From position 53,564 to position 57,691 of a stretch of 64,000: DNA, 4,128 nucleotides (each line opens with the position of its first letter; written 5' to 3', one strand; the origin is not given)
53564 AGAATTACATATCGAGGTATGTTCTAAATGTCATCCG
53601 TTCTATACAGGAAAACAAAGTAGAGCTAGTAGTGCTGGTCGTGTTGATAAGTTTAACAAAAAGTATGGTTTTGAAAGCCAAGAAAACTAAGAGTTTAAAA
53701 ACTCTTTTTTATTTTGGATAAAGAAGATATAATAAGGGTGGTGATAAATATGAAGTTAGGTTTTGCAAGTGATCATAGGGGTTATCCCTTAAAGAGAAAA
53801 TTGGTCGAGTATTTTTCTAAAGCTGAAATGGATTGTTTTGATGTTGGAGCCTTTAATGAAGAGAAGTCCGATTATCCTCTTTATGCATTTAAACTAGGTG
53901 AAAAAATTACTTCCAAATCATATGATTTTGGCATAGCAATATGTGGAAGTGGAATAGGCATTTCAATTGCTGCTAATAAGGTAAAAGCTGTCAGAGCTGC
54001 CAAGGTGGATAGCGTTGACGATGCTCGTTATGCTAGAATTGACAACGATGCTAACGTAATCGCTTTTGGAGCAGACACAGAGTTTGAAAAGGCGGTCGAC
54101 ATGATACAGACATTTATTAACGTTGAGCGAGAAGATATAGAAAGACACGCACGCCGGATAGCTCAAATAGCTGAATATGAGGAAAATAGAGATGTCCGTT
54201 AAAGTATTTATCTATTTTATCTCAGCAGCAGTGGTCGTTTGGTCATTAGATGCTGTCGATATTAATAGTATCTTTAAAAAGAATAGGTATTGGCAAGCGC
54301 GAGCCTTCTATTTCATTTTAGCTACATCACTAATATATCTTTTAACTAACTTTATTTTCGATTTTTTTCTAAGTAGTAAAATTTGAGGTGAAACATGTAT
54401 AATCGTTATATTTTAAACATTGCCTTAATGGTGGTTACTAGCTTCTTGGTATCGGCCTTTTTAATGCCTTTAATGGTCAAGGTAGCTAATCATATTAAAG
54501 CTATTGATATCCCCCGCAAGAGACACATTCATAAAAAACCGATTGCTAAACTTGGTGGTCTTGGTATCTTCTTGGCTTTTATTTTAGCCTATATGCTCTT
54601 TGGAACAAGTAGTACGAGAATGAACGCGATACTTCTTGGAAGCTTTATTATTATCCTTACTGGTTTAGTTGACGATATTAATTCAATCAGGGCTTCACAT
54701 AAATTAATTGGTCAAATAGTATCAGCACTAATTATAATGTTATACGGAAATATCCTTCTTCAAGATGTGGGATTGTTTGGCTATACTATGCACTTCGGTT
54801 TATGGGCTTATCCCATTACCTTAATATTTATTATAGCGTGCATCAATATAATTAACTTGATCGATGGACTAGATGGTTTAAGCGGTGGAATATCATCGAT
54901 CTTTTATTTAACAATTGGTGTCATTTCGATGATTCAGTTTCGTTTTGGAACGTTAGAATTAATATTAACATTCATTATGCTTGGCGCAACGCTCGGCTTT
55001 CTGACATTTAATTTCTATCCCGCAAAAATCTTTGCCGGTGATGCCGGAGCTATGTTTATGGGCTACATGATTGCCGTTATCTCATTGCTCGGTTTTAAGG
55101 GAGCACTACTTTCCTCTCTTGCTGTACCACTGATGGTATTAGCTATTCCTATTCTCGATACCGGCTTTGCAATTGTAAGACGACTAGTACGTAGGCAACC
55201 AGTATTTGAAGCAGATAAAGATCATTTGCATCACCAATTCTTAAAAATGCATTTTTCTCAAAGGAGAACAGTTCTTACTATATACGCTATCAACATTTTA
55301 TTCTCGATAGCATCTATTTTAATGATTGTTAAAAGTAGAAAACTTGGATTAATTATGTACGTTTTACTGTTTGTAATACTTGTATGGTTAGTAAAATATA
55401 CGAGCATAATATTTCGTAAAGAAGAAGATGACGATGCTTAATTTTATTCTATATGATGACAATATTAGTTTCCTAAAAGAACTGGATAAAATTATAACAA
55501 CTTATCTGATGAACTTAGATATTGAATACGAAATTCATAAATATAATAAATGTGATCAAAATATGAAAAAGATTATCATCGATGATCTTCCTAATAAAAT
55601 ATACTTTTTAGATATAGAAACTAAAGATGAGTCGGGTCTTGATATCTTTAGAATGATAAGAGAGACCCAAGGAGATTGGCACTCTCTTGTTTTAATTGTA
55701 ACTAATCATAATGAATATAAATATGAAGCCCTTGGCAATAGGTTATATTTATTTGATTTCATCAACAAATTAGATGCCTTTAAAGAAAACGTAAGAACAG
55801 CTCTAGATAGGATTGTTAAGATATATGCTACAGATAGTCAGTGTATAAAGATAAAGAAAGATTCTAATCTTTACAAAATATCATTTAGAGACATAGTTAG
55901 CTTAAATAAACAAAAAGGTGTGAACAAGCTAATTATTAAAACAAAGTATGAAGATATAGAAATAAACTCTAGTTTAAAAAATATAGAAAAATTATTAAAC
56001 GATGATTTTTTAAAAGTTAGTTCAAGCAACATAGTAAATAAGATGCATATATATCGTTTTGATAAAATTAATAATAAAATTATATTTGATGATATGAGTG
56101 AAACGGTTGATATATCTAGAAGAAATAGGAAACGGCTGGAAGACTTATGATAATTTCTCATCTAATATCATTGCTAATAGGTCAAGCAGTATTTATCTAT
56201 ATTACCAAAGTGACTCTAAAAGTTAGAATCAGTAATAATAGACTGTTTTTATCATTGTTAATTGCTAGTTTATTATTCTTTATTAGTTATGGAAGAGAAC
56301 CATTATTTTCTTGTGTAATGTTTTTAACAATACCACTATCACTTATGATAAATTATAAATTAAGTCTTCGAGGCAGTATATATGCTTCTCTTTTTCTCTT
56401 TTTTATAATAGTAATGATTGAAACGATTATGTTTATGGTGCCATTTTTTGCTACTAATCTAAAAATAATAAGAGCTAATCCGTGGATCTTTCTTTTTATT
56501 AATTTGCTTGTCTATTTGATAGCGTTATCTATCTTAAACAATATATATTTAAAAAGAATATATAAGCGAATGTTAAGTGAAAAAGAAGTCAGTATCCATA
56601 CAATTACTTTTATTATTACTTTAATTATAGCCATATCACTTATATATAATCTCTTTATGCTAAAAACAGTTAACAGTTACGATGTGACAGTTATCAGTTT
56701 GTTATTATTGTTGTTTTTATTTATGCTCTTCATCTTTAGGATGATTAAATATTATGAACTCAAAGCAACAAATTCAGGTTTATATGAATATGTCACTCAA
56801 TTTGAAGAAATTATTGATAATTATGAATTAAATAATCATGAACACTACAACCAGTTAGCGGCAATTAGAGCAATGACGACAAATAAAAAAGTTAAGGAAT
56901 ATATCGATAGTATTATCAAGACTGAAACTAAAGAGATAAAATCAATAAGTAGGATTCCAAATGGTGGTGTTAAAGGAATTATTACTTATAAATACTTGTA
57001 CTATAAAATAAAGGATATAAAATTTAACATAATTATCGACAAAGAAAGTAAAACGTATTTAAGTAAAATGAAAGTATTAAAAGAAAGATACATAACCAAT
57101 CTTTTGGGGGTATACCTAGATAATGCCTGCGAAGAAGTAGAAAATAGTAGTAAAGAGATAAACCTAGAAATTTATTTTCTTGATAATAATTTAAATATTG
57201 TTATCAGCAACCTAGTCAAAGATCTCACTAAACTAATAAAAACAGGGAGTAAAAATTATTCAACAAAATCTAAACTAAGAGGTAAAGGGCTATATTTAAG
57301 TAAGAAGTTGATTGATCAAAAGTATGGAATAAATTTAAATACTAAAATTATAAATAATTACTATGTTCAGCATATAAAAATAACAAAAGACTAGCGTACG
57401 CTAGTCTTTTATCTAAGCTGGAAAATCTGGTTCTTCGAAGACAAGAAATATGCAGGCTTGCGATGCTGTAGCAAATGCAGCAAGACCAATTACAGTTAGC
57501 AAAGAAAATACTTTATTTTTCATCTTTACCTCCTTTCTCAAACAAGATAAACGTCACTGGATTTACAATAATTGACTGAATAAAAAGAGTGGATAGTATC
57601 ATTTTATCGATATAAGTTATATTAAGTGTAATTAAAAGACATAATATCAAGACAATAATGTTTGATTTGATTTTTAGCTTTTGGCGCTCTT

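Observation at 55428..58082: Complete agr-type peptide quorum-sensing locus with a frame-disrupted autoinducer gene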

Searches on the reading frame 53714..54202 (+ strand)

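Call 6: search_protein_families(library=pfam, proteins=[window:53714-54202:+], max_evalue=0.01)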
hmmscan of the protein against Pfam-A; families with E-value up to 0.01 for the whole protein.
window:53714-54202:+ (162 aa): 3 families
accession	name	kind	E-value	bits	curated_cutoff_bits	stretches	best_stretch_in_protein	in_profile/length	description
PF02502.23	LacAB_rpiB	-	3.9e-42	143.9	24.7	1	17-152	3-138/138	Ribose/Galactose Isomerase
PF14272.11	Gly_rich_SFCGS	-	2.9e-05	24.5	27.3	1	59-134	36-111/114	Glycine-rich SFCGS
PF02302.22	PTS_IIB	-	0.0078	17.3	23.6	0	74-133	3-67/90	PTS system, Lactose/Cellobiose specific IIB subunit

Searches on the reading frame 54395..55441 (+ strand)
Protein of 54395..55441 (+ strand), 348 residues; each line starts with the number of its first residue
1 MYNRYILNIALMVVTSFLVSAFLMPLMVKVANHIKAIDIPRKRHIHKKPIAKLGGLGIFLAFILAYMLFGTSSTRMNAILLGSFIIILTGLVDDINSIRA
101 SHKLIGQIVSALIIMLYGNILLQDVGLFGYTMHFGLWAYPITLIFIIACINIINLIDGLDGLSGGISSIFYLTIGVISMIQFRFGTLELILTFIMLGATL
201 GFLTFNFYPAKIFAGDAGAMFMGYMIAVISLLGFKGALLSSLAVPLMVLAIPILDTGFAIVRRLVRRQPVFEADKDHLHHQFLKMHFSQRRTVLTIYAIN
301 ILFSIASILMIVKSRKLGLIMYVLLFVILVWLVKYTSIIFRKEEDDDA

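Call 6: search_protein_families(library=pfam, proteins=[window:54395-55441:+], max_evalue=0.01)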
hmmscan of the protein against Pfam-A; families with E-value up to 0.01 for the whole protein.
window:54395-55441:+ (348 aa): 1 family
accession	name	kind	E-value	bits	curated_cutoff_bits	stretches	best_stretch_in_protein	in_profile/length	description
PF00953.26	Glycos_transf_4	-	4.7e-37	127.9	27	1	78-232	3-158/160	Glycosyl transferase family 4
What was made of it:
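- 54395..55441 (+): Glycosyltransferase family 4 gene (MraY/WecA/TagO-like). Its stop overlaps the agrA start, so it is the likely operon partner that drives agrA-agrC expression. PF00953, E 4.7e-37 (call 6).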

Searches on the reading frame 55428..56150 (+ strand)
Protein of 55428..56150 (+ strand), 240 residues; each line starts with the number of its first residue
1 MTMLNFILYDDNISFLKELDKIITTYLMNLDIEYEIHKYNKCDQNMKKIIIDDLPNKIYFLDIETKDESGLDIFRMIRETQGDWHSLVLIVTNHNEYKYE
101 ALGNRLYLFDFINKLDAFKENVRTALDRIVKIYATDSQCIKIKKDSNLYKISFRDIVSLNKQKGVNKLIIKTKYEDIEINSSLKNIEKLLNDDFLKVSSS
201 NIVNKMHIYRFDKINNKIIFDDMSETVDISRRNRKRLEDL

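Call 6: search_protein_families(library=pfam, proteins=[window:55428-56150:+], max_evalue=0.01)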
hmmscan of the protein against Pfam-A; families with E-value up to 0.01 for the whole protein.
window:55428-56150:+ (240 aa): 2 families
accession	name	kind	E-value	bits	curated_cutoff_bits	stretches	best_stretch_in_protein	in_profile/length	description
PF04397.21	LytTR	-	1.1e-12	48.5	22.6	1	147-239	2-95/98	LytTr DNA-binding domain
PF00072.30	Response_reg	-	0.00036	21.1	30.2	1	16-114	11-99/111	Response regulator receiver domain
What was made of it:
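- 55428..56150 (+): agrA-like response regulator with a receiver domain and a LytTR DNA-binding domain. The alternative start at 55434 is the one gene callers used in the metagenome contigs. LytTR PF04397, E 1.1e-12; receiver domain weak at 21 bits, below the cut-off (call 6).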

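Call 8: search_protein_families(library=ncbifam, proteins=[window:55428-56150:+], max_evalue=10)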
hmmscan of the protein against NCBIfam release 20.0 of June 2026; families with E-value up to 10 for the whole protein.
window:55428-56150:+ (240 aa): 3 families
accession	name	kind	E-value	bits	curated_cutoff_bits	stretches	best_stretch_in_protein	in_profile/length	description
NF010684.1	PRK14084.1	equivalog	2.7e-09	37.2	375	1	25-218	17-227/254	response regulator transcription factor LytR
NF007935.0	PRK10651.1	equivalog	0.03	13.5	250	1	53-102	50-99/216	two-component system response regulator NarL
NF033791.1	ActR_PrrA_rreg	equivalog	0.086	12.8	250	1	7-90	5-80/173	ActR/PrrA/RegA family redox response regulator transcription factor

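Call 27: search_solved_structures(query=window:55428-56147:+, max_evalue=0.01, show_alignments=2)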
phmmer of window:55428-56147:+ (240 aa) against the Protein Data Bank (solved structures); distinct sequences matched with E-value up to 0.01: 3.
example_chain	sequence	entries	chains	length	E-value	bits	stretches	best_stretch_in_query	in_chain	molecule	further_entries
4xqq_A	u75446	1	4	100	0.0073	19.3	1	138-236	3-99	Accessory gene regulator A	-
4xqj_A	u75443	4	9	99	0.008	19.1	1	139-236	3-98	Accessory gene regulator A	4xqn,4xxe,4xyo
3bs1_A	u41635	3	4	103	0.0088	19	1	138-236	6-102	Accessory gene regulator protein A | Accessory gene regulator A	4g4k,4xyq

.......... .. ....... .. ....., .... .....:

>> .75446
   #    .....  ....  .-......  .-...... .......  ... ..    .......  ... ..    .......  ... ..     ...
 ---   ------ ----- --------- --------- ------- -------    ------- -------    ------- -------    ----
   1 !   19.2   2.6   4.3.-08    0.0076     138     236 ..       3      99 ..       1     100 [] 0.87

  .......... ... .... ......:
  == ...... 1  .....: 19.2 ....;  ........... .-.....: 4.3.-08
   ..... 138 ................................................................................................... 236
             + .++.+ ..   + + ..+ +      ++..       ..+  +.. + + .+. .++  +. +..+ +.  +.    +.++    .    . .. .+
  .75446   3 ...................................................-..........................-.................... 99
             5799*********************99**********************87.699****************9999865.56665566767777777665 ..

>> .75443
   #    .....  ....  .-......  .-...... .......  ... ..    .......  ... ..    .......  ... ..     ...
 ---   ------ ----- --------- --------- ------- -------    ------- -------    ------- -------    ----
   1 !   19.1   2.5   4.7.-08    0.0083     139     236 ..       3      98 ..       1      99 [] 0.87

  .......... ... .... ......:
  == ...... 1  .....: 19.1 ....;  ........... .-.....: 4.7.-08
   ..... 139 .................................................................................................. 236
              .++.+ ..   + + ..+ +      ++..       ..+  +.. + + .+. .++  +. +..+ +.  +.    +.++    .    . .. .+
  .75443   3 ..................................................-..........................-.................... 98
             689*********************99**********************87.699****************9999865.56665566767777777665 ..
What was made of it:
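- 55428..56150 (+): The best solved-structure match is the S. aureus AgrA LytTR domain (call 27).
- On AgrA-type LytTR response regulator: It aligns to the S. aureus AgrA LytTR structures (call 27).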

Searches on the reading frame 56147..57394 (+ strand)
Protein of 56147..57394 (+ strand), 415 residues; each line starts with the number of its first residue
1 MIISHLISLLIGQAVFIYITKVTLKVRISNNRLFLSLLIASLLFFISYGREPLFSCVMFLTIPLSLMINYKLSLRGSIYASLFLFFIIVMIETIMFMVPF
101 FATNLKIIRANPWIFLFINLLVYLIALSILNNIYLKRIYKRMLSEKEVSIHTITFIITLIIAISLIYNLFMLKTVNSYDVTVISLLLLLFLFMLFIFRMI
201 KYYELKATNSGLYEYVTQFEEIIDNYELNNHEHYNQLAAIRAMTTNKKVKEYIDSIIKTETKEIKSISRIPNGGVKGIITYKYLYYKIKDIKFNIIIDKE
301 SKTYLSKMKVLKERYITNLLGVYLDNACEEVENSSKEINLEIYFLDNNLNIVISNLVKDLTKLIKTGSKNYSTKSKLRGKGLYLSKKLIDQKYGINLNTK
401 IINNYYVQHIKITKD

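Call 6: search_protein_families(library=pfam, proteins=[window:56147-57394:+], max_evalue=0.01)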
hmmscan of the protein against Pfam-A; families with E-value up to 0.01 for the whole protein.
window:56147-57394:+ (415 aa): 1 family
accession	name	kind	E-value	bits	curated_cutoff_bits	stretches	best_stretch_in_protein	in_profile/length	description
PF14501.12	HATPase_c_5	-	2.7e-06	27.7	22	1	316-412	6-101/102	GHKL domain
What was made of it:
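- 56147..57394 (+): agrC-like sensor histidine kinase. It has a polytopic N-terminal sensor (~residues 1-205), an H-box at residue ~231 and a GHKL ATPase domain. Its start overlaps the agrA stop. PF14501, E 2.7e-6 (call 6).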

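Call 8: search_protein_families(library=ncbifam, proteins=[window:56147-57394:+], max_evalue=10)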
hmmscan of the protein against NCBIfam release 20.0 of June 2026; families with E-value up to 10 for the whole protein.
window:56147-57394:+ (415 aa): 3 families
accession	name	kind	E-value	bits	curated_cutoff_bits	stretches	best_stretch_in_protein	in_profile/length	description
NF046015.1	HisKinAgrCStaph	equivalog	4.6e-13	49.1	500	1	14-409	7-413/414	quorum-sensing sensor histidine kinase AgrC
NF008298.1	PRK11086.1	subfamily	3e-11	42.5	520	1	219-394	326-505/529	DcuS/MalK family sensor histidine kinase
NF052574.1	HisKinEspCMyxo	equivalog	0.64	8.1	1200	1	35-103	178-245/785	serine histidine kinase EspC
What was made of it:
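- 56147..57394 (+): The best NCBIfam model is staphylococcal AgrC, matched end to end (14-409 vs 7-413/414) at E 4.6e-13 but far below the equivalog cut-off (call 8).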

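Call 28: search_solved_structures(query=window:56147-57391:+, max_evalue=0.01, show_alignments=2)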
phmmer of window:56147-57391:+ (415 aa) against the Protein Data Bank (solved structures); distinct sequences matched with E-value up to 0.01: 2.
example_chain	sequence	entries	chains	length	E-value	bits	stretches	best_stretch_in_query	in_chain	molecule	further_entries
4bxi_A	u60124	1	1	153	6.7e-08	35.3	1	267-413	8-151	ACCESSORY GENE REGULATOR PROTEIN C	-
6e52_A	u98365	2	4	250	4.9e-07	32.5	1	211-413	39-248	Staphylococcus aureus AgrC histidine kinase module fused to Saccharomyces cerevisiae GCN4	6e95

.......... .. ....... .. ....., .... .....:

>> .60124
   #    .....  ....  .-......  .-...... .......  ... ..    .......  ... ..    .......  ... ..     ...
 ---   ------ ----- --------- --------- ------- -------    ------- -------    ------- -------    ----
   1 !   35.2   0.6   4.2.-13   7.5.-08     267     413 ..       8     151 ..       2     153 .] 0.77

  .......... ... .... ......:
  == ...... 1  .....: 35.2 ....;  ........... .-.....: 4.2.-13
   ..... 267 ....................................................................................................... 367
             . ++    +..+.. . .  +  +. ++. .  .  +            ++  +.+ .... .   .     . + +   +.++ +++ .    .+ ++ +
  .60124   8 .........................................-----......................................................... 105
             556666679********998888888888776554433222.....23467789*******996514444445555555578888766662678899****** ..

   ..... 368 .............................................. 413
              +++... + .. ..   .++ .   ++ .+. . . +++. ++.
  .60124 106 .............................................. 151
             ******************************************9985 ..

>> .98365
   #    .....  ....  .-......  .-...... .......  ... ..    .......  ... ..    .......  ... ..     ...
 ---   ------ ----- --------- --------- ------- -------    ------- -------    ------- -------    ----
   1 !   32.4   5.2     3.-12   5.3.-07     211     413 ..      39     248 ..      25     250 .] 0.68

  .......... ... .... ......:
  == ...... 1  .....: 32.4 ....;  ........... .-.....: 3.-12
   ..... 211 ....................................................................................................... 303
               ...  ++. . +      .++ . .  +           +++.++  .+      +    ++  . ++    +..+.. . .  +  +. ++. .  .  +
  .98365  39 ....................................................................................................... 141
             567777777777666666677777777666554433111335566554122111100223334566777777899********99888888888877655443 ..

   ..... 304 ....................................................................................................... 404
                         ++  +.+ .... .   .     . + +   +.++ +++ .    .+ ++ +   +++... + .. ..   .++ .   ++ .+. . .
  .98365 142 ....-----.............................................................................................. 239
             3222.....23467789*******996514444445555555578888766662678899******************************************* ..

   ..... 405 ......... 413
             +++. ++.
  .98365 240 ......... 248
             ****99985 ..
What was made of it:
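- Best solved-structure matches are S. aureus AgrA and AgrC, with the H-box aligned: calls 27 and 28.
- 56147..57394 (+): PDB AgrC entries 4bxi and 6e52 align, with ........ over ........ (call 28).
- On AgrC-type (HPK10) sensor kinase: The H-box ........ aligns to S. aureus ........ (call 28).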

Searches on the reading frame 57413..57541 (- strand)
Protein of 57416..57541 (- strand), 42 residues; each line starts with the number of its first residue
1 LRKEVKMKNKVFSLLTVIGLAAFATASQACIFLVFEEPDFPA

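Call 6: search_protein_families(library=pfam, proteins=[window:57413-57523:-], max_evalue=0.01)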
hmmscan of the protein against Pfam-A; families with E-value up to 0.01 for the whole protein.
window:57413-57523:- (36 aa): 0 families

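Call 8: search_protein_families(library=ncbifam, proteins=[window:57413-57523:-], max_evalue=10)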
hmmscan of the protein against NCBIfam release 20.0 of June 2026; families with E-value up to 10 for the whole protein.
window:57413-57523:- (36 aa): 1 family
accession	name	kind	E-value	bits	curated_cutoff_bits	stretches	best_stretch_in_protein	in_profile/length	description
TIGR04223.1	quorum_AgrD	subfamily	0.19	12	19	1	11-35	10-33/38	AgrD family cyclic lactone autoinducer peptide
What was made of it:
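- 57413..57523 (-): agrD: an intact 36-codon autoinducing-peptide precursor, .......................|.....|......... The Cys codon is at 57454-57452 and the ring codons at 57454-57440. NCBIfam TIGR04223 (AgrD) scores 12 bits, below the 19-bit cut-off (call 8).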

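Call 40: find_homologous_proteins(query=window:57416-57541:-, max_evalue=10)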
Query window:57416-57541:-: no candidate shares three 5-residue words with the query. No homologue found.
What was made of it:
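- Tried and rejected: It found nothing (call 40).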
